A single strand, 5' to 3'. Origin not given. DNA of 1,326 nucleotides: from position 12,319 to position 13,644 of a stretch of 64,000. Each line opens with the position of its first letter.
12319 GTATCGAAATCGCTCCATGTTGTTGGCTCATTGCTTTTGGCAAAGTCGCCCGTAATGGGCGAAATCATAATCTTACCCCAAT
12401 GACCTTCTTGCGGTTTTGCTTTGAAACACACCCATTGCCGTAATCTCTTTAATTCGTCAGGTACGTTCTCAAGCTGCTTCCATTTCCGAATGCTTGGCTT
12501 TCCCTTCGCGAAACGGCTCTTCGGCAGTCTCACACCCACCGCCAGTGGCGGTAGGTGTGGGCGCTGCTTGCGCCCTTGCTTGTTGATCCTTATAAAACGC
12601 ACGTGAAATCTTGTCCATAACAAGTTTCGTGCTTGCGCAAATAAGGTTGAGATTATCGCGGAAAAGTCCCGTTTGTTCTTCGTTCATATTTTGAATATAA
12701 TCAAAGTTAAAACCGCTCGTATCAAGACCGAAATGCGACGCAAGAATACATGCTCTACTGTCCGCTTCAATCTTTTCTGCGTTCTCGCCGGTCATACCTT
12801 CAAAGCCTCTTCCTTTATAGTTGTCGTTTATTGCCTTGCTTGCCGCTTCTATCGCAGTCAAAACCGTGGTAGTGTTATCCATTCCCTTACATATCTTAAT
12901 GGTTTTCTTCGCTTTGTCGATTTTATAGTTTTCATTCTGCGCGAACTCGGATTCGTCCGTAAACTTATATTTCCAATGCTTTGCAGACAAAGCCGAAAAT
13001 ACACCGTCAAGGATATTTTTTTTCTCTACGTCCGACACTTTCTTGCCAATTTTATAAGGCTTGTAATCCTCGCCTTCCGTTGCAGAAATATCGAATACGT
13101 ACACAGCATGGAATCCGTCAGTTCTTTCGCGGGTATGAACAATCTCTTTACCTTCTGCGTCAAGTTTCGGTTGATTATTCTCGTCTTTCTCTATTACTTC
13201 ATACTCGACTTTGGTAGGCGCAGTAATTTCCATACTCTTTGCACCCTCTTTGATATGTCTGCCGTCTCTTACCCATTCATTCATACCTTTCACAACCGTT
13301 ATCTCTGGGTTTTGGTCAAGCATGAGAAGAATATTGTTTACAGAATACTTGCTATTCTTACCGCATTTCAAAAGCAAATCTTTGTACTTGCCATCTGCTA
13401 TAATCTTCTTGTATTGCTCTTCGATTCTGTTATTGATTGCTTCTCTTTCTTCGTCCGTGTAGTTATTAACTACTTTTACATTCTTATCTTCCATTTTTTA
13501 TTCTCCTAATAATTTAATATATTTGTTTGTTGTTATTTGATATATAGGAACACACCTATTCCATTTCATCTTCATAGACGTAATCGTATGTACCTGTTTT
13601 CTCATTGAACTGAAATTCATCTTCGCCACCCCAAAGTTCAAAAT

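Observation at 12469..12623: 155-nt overlap between the ArdC-like and primase genes containing strong GC-rich hairpins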

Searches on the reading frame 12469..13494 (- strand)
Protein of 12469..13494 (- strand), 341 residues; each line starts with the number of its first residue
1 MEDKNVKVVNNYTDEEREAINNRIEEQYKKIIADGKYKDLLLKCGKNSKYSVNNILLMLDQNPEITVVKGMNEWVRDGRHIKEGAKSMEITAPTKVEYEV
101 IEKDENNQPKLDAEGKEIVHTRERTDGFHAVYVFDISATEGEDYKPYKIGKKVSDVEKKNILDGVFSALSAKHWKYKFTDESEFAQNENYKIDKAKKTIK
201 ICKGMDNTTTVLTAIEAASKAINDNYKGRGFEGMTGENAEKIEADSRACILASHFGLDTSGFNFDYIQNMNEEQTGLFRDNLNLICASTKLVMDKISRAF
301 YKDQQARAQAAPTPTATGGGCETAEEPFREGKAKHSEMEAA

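Call 7: search_protein_families(library=pfam, proteins=[window:12469-13494:-], max_evalue=0.01)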
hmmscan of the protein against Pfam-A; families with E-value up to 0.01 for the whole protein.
window:12469-13494:- (341 aa): 1 family
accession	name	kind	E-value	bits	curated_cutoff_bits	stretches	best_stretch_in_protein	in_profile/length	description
PF08401.16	ArdcN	-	5.2e-05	23.9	22.6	1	25-115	19-107/123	N-terminal domain of anti-restriction factor ArdC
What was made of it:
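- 12469..13494 (-): ArdC-like gene, 341 aa. It has an ArdC-N ssDNA-binding domain, a degenerate metallopeptidase region and a Pro/Thr/Ala/Gly linker, and ends in the conserved tail ...SEMEAA*. Pfam ArdcN scores 23.9 bits against a cut-off of 22.6 (call 7).
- On ArdC (ArdC-N plus MPTase anti-restriction proteins): It scores 23.9 bits against a cut-off of 22.6, over residues 25-115 (call 7).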

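Call 79: search_solved_structures(query=window:12472-13494:-, max_evalue=0.01)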
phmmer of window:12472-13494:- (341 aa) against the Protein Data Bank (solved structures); distinct sequences matched with E-value up to 0.01: 0.

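Call 82: search_protein_families(library=ncbifam, proteins=[window:12472-13494:-], max_evalue=0.01)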
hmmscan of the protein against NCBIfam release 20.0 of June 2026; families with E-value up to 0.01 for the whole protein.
window:12472-13494:- (341 aa): 0 families
